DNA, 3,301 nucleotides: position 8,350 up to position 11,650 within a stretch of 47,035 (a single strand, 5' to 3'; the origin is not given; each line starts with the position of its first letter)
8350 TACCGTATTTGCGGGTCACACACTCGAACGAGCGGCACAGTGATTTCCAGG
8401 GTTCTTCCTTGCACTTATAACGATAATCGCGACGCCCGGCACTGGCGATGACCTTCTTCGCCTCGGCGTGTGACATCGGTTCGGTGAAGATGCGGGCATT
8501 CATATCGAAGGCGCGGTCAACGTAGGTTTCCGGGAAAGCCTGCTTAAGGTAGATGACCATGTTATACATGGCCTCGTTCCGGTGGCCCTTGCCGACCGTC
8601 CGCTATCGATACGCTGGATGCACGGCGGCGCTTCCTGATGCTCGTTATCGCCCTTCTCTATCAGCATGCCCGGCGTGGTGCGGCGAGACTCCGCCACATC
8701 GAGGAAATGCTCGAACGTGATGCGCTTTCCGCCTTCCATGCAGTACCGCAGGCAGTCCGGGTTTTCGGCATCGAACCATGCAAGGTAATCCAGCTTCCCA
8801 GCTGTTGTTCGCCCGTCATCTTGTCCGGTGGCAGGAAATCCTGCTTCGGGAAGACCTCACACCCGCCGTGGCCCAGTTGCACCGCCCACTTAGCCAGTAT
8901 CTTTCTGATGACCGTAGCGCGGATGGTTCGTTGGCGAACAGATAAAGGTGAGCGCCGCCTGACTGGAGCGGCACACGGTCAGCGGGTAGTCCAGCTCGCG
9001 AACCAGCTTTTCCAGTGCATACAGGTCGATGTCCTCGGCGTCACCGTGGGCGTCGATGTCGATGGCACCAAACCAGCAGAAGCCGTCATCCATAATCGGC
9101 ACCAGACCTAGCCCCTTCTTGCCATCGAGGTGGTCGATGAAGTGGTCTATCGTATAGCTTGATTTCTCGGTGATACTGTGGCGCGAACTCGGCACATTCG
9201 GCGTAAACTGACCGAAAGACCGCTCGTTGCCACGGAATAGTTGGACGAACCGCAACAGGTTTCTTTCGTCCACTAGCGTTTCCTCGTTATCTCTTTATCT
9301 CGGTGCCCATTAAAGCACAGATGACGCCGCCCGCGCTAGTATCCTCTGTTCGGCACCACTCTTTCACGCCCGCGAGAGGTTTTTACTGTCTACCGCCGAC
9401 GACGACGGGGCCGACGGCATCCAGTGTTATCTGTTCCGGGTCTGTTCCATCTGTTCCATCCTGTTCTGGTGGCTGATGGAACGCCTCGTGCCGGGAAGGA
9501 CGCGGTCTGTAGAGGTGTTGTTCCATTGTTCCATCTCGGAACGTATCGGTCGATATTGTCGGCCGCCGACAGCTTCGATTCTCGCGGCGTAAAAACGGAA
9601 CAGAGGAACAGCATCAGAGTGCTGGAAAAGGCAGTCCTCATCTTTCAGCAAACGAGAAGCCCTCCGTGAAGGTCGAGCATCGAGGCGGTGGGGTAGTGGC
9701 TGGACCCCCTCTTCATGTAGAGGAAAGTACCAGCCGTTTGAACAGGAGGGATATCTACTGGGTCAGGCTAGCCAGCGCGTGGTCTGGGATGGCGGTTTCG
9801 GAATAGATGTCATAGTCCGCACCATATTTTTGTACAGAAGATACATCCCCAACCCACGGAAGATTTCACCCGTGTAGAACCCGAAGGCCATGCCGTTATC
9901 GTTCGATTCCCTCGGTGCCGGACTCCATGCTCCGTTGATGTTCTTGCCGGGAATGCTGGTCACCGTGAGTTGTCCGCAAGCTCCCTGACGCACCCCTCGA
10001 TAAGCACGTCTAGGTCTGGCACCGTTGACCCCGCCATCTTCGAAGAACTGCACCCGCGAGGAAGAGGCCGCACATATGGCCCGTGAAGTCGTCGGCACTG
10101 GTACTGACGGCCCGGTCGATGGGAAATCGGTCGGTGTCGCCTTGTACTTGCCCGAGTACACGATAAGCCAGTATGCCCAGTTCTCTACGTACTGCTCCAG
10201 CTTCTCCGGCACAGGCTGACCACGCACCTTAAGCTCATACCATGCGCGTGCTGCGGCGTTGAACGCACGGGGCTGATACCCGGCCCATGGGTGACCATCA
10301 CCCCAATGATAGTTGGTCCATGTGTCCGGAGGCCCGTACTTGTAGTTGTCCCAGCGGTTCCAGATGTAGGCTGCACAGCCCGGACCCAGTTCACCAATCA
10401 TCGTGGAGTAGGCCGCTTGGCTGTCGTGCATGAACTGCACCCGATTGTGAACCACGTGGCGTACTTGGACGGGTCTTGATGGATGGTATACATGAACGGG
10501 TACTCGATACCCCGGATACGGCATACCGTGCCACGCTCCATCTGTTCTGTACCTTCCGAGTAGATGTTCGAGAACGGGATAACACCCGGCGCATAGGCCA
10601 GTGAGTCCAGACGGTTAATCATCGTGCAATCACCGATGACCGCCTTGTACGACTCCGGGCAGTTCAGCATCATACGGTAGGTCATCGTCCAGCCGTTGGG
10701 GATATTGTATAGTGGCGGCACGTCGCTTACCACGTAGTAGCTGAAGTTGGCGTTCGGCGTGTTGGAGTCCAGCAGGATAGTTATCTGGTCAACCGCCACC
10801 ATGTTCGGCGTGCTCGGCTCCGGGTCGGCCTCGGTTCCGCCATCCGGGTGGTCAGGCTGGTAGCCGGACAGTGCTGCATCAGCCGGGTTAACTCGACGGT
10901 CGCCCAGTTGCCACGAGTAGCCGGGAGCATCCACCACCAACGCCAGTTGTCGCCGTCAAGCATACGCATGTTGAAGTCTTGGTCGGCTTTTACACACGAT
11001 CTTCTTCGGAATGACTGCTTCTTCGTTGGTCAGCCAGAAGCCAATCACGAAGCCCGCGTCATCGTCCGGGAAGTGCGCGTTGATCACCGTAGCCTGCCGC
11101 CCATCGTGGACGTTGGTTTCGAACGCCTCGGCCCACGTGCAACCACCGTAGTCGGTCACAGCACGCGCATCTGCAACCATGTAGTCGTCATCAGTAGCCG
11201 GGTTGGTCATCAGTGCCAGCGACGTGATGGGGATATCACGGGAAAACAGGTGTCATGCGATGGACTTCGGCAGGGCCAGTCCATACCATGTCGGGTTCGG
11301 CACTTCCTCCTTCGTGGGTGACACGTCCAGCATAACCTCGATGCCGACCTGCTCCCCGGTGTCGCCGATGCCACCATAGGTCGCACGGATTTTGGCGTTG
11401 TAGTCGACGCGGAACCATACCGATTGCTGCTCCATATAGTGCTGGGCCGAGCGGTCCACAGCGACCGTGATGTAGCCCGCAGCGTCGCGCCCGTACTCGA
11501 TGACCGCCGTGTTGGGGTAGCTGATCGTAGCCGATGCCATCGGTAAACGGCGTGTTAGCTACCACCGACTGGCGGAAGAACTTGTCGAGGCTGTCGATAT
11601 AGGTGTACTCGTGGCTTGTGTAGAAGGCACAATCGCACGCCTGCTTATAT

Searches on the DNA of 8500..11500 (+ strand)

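Call 12: search_dna_similar(query=window:8500-11500:+, collection=phages, mode=distant, max_rows=30)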
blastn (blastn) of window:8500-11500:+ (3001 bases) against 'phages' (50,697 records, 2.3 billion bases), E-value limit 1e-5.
Records with a match: 170; places in all: 170; records where one place covers at least 80% of the query: 2.
Best place of each record, by identity: 60-80% 170.
By first word of the organism name: Salmonella 81; Erwinia 33; Escherichia 15; Aeromonas 7; Acinetobacter 6; Cronobacter 5; Yersinia 4; Klebsiella 3; Enterobacter 2; Vibrio 2; and 11 more.
By host as written in the record: - 29; Salmonella enterica subsp. enterica serovar Enteritidis PT1 14; Erwinia amylovora 12; Salmonella enterica 9; Salmonella sp. 7; Escherichia coli 6; Aeromonas sp. PIA_XB1_6 6; Salmonella enterica subsp. enterica serovar Enteritidis 4; and 57 more.
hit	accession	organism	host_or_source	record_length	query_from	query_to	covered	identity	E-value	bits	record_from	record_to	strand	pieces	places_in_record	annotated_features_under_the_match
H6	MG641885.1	Salmonella phage PMBT28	Salmonella enterica subsp. enterica ...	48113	1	3001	100%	74.8%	0e+0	1865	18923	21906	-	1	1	tail fibers protein | hypothetical protein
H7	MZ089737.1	Pseudomonas phage PSA28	wastewater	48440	1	3001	86%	77.0%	0e+0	1886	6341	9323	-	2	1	tail formation protein | hypothetical protein (x2)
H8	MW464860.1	Enterobacter phage EC151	Enterobacter cloacae CEMTC 2064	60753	1330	2945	54%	66.8%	7e-116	425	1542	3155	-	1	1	tail fiber protein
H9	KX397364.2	Erwinia phage vB_EamM_Asesino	Erwinia amylovora ATCC 29780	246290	1667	2687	34%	66.8%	8e-71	276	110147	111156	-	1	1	putative tail-associated protein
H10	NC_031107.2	Erwinia phage vB_EamM_Asesino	Erwinia amylovora ATCC 29780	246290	1667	2687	34%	66.8%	8e-71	276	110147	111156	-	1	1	tail protein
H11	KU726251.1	Enterobacteria phage SEGD1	Salmonella enterica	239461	1667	2711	35%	65.0%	4e-43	183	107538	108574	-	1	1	tail-associated protein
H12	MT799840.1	Salmonella phage JN03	Salmonella sp.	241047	1667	2711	35%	64.9%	1e-43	185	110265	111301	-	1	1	tail-associated protein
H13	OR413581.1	Salmonella phage SPLA3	Salmonella enterica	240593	1720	2711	33%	66.0%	2e-52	214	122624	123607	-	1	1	tail protein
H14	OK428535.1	Escherichia phage vB_EcoM_Lh1B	Escherichia coli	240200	1720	2711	33%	65.8%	1e-49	205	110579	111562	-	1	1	tail-associated protein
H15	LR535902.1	Salmonella phage SPFM4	-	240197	1720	2711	33%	65.7%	2e-48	202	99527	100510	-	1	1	putative structural protein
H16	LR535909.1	Salmonella phage SPFM11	-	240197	1720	2711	33%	65.7%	2e-48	202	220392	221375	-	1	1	putative structural protein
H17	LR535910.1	Salmonella phage SPFM13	-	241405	1720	2711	33%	65.7%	2e-48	202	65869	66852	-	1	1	putative structural protein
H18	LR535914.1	Salmonella phage SPFM17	-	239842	1720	2711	33%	65.7%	2e-48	202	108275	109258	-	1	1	putative structural protein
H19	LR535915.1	Salmonella phage SPFM16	-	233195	1720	2711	33%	65.7%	2e-48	202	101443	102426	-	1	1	putative structural protein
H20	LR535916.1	Salmonella phage SPFM19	-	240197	1720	2711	33%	65.7%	2e-48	202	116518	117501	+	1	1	putative structural protein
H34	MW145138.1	Providencia phage Kokobel2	Providencia stuartii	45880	5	624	21%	67.7%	4e-43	183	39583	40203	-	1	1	hypothetical protein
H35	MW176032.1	Acinetobacter phage Barton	Acinetobacter calcoaceticus ATCC23055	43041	6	617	20%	65.0%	9e-20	105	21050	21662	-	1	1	24: hypothetical protein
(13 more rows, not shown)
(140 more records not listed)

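Call 13: get_annotated_region(hit=H6, flank=4000)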
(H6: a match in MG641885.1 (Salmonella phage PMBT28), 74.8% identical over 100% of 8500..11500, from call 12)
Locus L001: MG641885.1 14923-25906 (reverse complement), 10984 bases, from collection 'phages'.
description: Salmonella phage PMBT28, complete genome.
organism: Salmonella phage PMBT28 (NCBI taxid 2081904)
taxonomy: Viruses; Duplodnaviria; Heunggongvirae; Uroviricota; Caudoviricetes
host: Salmonella enterica subsp. enterica serovar Senftenberg ATCC 43845; source: sewage; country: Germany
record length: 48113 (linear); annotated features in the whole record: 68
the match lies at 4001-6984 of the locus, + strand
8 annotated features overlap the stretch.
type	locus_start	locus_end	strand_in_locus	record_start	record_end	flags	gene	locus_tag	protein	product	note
CDS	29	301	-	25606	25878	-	-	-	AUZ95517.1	hypothetical protein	-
CDS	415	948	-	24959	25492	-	-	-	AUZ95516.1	hypothetical protein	-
CDS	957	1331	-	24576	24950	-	-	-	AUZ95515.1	hypothetical protein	-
CDS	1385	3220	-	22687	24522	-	-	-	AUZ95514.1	superfamily II DNA/RNA helicase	-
CDS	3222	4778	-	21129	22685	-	-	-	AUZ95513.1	hypothetical protein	-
CDS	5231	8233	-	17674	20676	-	-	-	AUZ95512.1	tail fibers protein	-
CDS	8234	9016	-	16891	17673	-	-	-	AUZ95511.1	minor tail protein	-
CDS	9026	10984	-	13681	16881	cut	-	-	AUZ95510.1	tail fiber protein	-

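Call 14: get_annotated_region(hit=H7, flank=4000)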
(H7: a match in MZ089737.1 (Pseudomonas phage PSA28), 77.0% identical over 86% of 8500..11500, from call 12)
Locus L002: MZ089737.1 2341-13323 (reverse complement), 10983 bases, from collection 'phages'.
description: Pseudomonas phage PSA28, partial genome.
organism: Pseudomonas phage PSA28 (NCBI taxid 2833440)
taxonomy: Viruses; Duplodnaviria; Heunggongvirae; Uroviricota; Caudoviricetes
host: -; source: wastewater; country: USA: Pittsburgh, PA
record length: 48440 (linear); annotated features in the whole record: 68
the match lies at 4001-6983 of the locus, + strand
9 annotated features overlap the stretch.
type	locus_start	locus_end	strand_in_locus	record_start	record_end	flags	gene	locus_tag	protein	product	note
CDS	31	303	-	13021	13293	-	-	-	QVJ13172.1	hypothetical protein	-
CDS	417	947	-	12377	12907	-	-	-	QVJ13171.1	hypothetical protein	-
CDS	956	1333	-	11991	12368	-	-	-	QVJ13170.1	hypothetical protein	-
CDS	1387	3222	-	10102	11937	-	-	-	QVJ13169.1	DNA helicase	-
CDS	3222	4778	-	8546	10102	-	-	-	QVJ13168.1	hypothetical protein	-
CDS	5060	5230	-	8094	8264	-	-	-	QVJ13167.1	hypothetical protein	-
CDS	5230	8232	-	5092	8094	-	-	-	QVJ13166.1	tail formation protein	tail formation protein GpI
CDS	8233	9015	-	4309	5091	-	-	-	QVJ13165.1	tail fiber protein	-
CDS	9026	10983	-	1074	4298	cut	-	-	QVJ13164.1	host specificity protein J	tail tip, host specificity protein J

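Call 60: build_rna_model(alignment_id=A3, structure=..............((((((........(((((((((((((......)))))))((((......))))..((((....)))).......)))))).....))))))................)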
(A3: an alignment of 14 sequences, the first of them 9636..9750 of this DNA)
Model R1 built from alignment A3 (14 sequences, 122 columns); structure: as given.
model positions 117; base pairs 27; branch points 2; effective number of sequences 3.39; information 0.59 bits per position. Calibrated on 0.2 Mb of random sequence (short: E-values are rough).
structure used (alignment columns):
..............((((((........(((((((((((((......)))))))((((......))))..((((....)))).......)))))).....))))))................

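Call 61: search_with_rna_model(model_id=R1, sources=[window, L003, L004, L101, L123, L008, L021, L022, L023, L024, L025, L026, L027, L028, L029, L030, L031, L032, L033, L034, L035, L036, L037, L038, L040, L045, L048, L051, L052, L054, L055, L056, L060, L062, L068, L070, L102, L116], max_evalue=10)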
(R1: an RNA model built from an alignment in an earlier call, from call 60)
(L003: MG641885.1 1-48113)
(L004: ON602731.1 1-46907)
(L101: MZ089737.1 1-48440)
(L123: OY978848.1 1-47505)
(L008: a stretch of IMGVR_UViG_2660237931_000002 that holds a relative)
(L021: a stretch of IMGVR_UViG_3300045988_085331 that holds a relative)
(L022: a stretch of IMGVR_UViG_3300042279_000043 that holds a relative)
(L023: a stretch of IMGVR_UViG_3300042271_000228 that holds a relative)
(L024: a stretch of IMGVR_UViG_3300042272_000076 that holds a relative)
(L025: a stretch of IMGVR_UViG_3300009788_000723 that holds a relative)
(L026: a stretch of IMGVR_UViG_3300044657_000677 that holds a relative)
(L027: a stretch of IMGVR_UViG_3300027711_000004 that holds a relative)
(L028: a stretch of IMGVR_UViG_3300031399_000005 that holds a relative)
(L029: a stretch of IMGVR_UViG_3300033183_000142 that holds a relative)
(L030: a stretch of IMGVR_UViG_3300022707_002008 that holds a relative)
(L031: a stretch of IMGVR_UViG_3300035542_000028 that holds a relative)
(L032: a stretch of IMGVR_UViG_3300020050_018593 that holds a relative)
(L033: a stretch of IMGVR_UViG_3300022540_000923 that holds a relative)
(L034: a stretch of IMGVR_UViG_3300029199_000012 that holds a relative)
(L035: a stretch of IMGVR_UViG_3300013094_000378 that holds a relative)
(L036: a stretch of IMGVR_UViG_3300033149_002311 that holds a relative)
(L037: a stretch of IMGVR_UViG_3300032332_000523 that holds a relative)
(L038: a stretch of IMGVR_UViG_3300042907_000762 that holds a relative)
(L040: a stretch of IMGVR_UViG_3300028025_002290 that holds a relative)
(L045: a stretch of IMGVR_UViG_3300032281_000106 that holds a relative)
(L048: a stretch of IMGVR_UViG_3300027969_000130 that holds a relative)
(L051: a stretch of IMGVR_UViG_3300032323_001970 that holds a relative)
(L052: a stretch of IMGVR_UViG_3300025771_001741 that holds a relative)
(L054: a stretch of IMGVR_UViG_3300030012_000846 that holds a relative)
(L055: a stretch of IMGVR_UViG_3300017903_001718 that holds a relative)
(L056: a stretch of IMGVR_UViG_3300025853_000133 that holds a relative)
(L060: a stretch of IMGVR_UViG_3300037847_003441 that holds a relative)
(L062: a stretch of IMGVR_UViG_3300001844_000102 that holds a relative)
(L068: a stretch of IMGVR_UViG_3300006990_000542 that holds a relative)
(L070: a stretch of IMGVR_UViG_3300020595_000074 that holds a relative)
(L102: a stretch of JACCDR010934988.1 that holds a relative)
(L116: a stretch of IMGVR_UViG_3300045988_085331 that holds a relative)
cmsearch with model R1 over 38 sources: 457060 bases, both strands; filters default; matches with E-value up to 10: 18.
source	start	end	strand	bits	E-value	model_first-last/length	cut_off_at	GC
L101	8098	8214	+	116.3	1.6e-26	1-117/117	no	0.62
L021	2056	2172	+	114.2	5.3e-26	1-117/117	no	0.62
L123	21822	21938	+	113.6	7.7e-26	1-117/117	no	0.62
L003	20680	20796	+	112.1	1.9e-25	1-117/117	no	0.62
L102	600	716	+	111.7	2.4e-25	1-117/117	no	0.57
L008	2082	2198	+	111.3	2.9e-25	1-117/117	no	0.56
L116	3960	4076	+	110.2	5.7e-25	1-117/117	no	0.56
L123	43735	43851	+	110.1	5.7e-25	1-117/117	no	0.55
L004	3089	3205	-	110.1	5.9e-25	1-117/117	no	0.56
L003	42571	42687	+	105.5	8.3e-24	1-117/117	no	0.54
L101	30185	30301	+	104.9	1.2e-23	1-117/117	no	0.56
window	34943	35058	-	80.6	1.6e-17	1-117/117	no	0.51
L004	25510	25626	-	76.9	1.3e-16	1-117/117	no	0.56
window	9634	9750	-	67.1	3.8e-14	1-117/117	no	0.57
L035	2027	2098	+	12.8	1.8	25-96/117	no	0.57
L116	3850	3913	+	12.1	2.6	1-117/117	no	0.55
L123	2984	3027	+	11.4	4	11-103/117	no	0.75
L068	356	404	+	10.8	5.7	1-117/117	no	0.53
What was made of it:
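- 9634..9750 (-): Unit A, the ~105-nt conserved non-coding gene-end element. Its core is 9644-9745. Covariance-model hit at 67 bits, E=4e-14 (call 61).
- Checked: The offsets are 25309 and 25308, so the two conserved ends keep their spacing to within 1 nt. A covariance model built from relatives finds exactly two hits in the window: 9634-9750 (E=4e-14) and 34943-35058 (E=2e-17), both on the minus strand (call 61).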

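Call 70: get_annotated_region(hit=H34, flank=2500)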
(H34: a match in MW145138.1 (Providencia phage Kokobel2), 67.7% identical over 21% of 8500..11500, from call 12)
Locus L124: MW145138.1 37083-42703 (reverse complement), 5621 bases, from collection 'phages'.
description: Providencia phage Kokobel2, complete genome.
organism: Providencia phage Kokobel2 (NCBI taxid 2783541)
taxonomy: Viruses; Duplodnaviria; Heunggongvirae; Uroviricota; Caudoviricetes
host: Providencia stuartii; source: sewage sample; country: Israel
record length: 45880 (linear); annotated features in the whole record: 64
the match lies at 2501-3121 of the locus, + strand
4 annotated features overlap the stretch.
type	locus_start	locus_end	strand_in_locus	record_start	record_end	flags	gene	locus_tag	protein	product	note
CDS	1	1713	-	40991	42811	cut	-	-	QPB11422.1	DNA helicase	-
CDS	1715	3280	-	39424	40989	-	-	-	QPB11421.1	hypothetical protein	-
CDS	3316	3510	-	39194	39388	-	-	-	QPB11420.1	hypothetical protein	-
CDS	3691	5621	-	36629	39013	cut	-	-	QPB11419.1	hypothetical protein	hypothetical protein; Some similarities with prophage tail fiber protein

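Call 71: get_annotated_region(hit=H35, flank=2500)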
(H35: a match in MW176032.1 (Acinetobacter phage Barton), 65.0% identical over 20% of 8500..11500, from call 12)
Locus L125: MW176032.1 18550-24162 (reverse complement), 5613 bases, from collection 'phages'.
description: Acinetobacter phage Barton, complete genome.
organism: Acinetobacter phage Barton (NCBI taxid 2853095)
taxonomy: Viruses; Duplodnaviria; Heunggongvirae; Uroviricota; Caudoviricetes
host: Acinetobacter calcoaceticus ATCC23055; source: sewage influent, Birmingham, AL; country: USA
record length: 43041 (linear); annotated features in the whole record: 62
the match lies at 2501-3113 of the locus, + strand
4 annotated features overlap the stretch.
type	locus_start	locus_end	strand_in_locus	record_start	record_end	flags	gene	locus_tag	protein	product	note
CDS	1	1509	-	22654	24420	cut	26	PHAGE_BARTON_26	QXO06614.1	helicase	-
CDS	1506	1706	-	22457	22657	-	25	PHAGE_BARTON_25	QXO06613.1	hypothetical protein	-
CDS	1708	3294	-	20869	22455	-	24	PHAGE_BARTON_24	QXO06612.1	hypothetical protein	-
CDS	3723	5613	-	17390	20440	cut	23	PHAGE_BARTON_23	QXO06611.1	tail protein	-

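Call 78: search_with_rna_model(model_id=R1, sources=[L126, L127, L128], max_evalue=10, show_alignments=6)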
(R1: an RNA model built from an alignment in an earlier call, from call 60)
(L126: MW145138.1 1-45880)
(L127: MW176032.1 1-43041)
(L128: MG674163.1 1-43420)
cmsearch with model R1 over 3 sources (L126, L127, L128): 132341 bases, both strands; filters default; matches with E-value up to 10: 3.
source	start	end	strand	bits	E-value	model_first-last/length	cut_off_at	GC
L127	20442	20558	+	20.4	0.0064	1-117/117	no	0.54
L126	13288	13399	+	16.9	0.048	1-117/117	no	0.48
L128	43254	43313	+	11.2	1.3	1-117/117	no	0.48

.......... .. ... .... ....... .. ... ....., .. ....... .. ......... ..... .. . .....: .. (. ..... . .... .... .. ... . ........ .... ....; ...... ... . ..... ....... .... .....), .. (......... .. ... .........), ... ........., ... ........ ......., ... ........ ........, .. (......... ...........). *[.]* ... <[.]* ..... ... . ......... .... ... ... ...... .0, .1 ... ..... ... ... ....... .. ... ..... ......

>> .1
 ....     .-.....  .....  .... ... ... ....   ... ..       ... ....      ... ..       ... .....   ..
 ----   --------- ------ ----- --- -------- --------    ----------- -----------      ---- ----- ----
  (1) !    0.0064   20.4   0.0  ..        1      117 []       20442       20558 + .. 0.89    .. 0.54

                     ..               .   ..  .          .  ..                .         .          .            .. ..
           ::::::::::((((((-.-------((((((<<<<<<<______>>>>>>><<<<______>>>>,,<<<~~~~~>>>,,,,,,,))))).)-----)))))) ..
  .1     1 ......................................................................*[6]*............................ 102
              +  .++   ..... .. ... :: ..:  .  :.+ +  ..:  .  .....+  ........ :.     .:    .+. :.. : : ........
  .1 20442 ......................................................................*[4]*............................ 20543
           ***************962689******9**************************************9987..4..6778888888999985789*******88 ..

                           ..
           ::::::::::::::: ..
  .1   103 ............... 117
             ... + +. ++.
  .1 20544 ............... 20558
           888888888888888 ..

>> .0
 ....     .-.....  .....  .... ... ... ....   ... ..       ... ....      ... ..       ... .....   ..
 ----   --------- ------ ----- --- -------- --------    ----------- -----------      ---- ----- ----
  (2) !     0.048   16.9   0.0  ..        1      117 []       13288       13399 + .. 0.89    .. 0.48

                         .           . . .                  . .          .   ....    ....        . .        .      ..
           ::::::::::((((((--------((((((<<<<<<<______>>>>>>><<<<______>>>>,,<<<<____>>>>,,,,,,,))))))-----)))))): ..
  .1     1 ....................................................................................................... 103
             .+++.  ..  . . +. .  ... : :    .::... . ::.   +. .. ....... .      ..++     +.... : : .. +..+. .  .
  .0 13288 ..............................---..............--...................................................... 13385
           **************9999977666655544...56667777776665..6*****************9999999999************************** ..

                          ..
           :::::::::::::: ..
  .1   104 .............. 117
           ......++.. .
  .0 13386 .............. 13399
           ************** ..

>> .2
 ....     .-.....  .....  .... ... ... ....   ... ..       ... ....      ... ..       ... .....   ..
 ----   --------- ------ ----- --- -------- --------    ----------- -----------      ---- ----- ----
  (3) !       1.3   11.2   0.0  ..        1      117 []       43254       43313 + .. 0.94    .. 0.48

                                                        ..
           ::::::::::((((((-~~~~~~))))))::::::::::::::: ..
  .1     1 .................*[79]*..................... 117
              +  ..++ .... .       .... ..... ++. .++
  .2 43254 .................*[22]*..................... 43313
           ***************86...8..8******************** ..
